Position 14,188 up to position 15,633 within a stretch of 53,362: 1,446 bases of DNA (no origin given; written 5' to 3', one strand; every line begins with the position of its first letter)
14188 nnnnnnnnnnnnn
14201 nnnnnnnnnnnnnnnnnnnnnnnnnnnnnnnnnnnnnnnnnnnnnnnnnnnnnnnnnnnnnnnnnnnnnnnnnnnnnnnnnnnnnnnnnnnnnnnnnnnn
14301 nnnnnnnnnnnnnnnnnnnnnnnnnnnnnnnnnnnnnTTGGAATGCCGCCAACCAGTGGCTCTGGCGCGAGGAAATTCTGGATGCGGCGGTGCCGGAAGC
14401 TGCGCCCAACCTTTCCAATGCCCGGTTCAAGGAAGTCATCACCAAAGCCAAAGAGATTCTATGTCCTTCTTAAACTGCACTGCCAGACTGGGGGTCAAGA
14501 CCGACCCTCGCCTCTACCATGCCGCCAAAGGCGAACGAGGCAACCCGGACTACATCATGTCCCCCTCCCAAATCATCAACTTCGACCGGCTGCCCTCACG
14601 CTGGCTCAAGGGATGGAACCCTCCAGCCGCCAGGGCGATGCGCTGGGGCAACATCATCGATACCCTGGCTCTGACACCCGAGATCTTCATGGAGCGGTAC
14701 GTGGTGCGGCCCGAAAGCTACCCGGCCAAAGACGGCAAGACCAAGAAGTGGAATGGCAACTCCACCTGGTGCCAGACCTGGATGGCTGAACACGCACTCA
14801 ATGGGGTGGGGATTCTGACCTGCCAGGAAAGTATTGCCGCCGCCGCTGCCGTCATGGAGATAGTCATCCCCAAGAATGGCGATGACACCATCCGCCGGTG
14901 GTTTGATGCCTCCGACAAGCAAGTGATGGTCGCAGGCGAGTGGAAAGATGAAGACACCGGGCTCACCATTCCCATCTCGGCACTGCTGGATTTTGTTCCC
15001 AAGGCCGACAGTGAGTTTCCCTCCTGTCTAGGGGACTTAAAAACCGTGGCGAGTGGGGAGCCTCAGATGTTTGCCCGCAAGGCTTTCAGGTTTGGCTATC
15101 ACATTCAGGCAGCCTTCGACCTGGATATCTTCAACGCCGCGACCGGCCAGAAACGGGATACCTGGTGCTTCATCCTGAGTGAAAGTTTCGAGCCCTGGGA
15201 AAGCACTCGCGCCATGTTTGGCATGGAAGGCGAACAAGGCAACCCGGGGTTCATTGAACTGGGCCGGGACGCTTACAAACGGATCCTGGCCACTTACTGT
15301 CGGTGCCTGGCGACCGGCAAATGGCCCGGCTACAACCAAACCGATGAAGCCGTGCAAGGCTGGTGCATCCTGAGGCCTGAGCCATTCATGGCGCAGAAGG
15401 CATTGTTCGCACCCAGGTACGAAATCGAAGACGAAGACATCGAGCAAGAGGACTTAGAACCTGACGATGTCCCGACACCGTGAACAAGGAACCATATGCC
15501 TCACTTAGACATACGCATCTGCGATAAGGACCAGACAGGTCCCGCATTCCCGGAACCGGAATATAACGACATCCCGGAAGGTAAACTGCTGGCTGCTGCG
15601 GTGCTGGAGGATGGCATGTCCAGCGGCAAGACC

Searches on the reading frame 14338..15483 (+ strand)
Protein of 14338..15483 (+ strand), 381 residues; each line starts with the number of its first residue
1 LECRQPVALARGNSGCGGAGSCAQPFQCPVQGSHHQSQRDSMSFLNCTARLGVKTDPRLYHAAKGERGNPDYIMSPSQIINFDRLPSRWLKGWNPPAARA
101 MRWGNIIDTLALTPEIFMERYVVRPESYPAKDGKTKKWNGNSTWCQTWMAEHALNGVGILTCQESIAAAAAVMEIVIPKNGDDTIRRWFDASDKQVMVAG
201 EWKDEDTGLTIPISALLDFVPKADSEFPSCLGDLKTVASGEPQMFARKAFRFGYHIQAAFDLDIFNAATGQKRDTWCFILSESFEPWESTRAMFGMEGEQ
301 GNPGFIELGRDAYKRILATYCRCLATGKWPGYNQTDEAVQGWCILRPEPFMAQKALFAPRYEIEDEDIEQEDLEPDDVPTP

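Call 40: search_protein_families(library=pfam, proteins=[window:14338-15483:+], max_evalue=0.001)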
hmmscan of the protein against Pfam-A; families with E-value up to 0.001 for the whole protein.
window:14338-15483:+ (381 aa): 1 family
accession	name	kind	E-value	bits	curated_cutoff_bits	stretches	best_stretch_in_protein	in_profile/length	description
PF12684.13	DUF3799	-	6.4e-07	29.8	26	1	92-333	22-224/233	PDDEXK-like domain of unknown function (DUF3799)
